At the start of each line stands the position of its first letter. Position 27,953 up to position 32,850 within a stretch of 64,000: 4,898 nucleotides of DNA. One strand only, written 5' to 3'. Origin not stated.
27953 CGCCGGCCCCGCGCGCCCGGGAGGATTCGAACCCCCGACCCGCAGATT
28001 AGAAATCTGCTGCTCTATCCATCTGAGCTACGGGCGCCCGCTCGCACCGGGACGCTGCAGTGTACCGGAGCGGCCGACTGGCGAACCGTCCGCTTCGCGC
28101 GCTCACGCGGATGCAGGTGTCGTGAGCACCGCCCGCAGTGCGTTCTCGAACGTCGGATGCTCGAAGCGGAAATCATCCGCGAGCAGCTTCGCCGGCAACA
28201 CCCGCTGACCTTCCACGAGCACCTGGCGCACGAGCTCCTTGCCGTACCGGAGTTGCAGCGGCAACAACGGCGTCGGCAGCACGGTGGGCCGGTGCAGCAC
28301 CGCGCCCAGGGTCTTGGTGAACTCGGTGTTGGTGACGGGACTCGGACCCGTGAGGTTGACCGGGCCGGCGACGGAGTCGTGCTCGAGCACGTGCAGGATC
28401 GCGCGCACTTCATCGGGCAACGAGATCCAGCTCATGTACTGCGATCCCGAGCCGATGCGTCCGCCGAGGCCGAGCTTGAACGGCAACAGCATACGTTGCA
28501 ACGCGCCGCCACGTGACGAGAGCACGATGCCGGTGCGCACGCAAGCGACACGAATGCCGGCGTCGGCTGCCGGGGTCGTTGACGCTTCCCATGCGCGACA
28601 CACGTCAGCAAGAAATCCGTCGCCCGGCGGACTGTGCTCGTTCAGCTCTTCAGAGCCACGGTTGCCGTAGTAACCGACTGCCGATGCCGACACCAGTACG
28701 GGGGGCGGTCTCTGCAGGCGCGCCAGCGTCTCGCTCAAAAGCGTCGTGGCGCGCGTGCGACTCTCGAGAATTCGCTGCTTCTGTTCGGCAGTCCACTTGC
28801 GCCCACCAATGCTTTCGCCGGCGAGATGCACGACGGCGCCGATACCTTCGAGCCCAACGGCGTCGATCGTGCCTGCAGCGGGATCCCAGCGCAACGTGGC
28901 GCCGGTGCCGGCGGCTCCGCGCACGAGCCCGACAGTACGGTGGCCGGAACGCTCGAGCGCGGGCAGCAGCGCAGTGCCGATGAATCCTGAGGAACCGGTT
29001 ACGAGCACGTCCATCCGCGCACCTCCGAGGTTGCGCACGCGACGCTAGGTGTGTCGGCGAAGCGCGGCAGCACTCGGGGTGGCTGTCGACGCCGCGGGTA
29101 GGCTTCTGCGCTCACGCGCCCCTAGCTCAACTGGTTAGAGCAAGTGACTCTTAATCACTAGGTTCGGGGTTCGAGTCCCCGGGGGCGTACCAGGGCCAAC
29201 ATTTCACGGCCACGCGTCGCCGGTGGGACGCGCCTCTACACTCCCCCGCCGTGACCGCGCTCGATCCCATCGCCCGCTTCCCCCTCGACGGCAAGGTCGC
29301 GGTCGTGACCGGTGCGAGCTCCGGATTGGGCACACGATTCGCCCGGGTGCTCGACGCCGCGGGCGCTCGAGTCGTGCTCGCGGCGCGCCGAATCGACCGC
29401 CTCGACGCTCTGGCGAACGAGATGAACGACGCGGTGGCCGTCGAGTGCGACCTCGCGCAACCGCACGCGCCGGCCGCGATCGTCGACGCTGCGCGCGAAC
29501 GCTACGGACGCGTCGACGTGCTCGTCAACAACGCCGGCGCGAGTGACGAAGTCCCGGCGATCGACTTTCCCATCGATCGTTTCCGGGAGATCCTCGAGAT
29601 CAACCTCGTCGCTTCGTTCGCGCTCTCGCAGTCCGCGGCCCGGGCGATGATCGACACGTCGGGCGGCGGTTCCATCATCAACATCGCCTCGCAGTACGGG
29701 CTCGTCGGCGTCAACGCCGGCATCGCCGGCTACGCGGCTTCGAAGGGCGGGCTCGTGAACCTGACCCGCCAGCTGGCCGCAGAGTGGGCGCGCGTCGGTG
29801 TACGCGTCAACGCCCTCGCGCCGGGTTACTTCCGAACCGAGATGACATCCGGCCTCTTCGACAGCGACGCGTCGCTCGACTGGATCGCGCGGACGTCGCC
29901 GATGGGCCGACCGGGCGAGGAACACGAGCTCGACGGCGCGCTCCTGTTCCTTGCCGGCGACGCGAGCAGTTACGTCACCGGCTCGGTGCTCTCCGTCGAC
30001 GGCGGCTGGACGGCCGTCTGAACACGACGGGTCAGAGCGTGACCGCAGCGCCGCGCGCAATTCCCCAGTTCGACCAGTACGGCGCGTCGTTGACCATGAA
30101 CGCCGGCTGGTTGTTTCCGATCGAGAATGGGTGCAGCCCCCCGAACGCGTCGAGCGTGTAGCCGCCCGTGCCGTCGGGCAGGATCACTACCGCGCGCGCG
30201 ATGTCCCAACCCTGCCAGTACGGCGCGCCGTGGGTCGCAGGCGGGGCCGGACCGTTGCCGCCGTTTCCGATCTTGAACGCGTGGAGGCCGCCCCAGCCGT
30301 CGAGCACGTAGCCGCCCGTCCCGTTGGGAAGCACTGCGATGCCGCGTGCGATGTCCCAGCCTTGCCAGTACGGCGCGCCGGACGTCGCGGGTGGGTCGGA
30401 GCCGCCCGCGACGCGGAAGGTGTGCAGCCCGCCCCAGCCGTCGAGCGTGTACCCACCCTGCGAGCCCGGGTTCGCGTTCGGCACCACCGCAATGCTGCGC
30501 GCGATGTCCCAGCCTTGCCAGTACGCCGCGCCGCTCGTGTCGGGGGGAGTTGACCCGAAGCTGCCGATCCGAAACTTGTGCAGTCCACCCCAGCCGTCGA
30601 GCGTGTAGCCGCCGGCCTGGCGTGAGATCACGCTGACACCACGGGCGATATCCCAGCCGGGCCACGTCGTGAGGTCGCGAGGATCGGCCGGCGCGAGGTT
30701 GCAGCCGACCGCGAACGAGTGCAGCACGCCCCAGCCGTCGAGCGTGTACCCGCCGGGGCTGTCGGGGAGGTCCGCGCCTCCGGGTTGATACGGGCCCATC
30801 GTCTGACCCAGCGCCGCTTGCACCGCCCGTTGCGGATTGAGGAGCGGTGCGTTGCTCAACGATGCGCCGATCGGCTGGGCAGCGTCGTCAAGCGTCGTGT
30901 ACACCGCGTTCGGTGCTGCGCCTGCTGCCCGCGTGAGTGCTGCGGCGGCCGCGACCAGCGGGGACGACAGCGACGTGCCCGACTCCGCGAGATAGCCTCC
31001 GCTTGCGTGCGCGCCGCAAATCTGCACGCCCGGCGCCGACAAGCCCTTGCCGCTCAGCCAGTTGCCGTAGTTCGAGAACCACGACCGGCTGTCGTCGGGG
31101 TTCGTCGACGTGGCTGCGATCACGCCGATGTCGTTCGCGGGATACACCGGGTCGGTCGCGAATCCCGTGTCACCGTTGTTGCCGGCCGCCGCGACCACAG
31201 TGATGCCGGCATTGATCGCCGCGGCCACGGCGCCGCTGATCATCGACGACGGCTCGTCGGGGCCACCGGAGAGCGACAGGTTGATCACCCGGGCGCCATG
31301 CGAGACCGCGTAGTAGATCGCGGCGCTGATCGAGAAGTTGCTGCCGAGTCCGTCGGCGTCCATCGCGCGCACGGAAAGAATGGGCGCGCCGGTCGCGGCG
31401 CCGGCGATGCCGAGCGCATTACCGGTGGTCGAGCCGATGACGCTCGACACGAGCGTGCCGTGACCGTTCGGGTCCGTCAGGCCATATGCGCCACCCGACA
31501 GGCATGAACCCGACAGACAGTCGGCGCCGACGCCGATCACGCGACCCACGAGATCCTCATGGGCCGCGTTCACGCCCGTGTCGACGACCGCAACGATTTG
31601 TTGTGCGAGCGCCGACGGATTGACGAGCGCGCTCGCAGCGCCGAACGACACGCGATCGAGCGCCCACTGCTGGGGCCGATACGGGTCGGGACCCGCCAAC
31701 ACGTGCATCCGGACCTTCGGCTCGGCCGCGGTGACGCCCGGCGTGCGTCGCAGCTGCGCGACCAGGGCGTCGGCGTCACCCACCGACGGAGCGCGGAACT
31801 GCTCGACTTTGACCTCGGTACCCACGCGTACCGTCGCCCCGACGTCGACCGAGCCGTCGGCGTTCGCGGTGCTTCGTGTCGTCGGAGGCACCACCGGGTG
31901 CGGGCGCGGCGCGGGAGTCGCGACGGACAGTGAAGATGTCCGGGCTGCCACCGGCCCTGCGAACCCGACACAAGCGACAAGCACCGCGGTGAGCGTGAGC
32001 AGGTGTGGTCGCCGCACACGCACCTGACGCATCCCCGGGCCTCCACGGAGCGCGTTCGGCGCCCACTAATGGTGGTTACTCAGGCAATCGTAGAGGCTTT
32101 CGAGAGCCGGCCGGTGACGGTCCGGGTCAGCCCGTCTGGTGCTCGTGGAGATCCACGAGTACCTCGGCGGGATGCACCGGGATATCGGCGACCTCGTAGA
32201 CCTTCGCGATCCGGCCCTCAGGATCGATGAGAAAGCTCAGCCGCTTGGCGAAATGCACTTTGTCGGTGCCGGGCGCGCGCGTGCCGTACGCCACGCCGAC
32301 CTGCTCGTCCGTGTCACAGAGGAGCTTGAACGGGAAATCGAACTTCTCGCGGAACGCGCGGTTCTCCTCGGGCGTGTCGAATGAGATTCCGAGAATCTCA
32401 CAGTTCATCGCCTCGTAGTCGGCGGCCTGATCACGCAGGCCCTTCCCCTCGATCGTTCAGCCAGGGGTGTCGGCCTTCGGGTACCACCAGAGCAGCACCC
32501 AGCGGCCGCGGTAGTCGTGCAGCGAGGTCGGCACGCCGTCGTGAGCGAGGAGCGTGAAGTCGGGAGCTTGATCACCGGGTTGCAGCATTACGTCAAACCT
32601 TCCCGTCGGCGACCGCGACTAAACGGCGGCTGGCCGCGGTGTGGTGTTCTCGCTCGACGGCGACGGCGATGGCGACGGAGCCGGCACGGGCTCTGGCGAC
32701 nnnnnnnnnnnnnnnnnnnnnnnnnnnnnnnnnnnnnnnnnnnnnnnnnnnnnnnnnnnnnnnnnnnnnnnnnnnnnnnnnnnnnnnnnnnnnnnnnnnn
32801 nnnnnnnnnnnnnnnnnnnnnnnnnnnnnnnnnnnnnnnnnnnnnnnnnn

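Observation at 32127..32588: Bcp-type peroxiredoxin with an in-frame UGA exactly at the peroxidatic cysteine: candidate selenoprotein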

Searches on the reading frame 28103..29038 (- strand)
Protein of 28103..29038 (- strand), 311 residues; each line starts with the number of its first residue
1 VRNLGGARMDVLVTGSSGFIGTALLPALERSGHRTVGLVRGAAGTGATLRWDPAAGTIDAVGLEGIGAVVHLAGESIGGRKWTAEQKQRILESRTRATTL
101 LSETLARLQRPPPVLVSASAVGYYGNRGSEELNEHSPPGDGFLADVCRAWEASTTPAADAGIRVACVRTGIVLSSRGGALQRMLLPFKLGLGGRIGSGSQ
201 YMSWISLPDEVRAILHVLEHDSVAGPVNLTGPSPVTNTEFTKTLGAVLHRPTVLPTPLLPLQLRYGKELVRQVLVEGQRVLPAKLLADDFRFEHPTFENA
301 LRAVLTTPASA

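Call 45: search_protein_families(library=pfam, proteins=[window:28103-29038:-], max_evalue=0.00001)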
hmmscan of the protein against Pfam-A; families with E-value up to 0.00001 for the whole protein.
window:28103-29038:- (311 aa): 2 families
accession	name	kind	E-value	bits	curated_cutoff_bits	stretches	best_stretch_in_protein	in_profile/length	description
PF01370.27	Epimerase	-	4.9e-18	65.8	20.9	1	11-221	1-229/240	NAD dependent epimerase/dehydratase family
PF08338.16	DUF1731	-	1e-11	44.8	27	1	257-303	2-46/47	Domain of unknown function (DUF1731)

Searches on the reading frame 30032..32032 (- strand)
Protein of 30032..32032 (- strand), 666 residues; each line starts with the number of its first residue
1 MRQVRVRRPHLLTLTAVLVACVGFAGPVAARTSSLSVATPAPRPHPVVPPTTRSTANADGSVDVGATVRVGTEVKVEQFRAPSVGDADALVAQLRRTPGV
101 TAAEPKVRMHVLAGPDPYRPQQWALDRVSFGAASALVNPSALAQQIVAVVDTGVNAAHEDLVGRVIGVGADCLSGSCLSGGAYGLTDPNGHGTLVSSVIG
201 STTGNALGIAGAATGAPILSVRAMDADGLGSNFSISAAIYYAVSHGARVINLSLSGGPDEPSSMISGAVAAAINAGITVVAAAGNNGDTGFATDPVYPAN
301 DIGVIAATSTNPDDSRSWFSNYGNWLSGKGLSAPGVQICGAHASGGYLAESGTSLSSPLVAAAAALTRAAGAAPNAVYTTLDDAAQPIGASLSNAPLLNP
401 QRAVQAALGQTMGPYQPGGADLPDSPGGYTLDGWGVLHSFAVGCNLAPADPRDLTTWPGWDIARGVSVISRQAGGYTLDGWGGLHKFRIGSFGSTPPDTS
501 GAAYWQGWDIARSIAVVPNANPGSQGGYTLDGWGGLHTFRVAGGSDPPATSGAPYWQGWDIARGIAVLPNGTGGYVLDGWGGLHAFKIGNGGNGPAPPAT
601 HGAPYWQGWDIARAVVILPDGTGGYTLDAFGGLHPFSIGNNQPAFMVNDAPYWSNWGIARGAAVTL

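Call 38: find_encoding_contigs(protein=window:30032-32032:-, flank=2000, max_places=4)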
Protein window:30032-32032:- (666 aa): 1 contig read that carries it; 1 place shown.
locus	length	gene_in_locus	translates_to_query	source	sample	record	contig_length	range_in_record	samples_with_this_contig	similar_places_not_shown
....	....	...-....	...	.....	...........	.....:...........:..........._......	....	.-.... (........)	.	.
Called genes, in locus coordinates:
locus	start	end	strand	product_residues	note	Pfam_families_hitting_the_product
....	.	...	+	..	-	?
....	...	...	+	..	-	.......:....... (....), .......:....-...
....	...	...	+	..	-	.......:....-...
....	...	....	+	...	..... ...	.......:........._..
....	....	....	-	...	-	?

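Call 45: search_protein_families(library=pfam, proteins=[window:30032-32032:-], max_evalue=0.00001)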
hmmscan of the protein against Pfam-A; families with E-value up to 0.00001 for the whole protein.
window:30032-32032:- (666 aa): 1 family
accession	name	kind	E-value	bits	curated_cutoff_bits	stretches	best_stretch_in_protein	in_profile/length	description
PF00082.27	Peptidase_S8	-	6.7e-34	117.9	21.8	1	145-370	4-256/288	Subtilase family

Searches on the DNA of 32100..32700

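Call 35: search_rna_families(source=window, start=32100, end=32700, threshold=evalue, max_evalue=10)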
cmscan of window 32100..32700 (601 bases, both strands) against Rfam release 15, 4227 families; matches with E-value up to 10: 1.
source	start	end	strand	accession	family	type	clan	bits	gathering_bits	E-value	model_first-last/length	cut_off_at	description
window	32140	32258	-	RF01070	sucA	Cis-reg;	-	15.5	40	4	1-83/83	no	SucA RNA motif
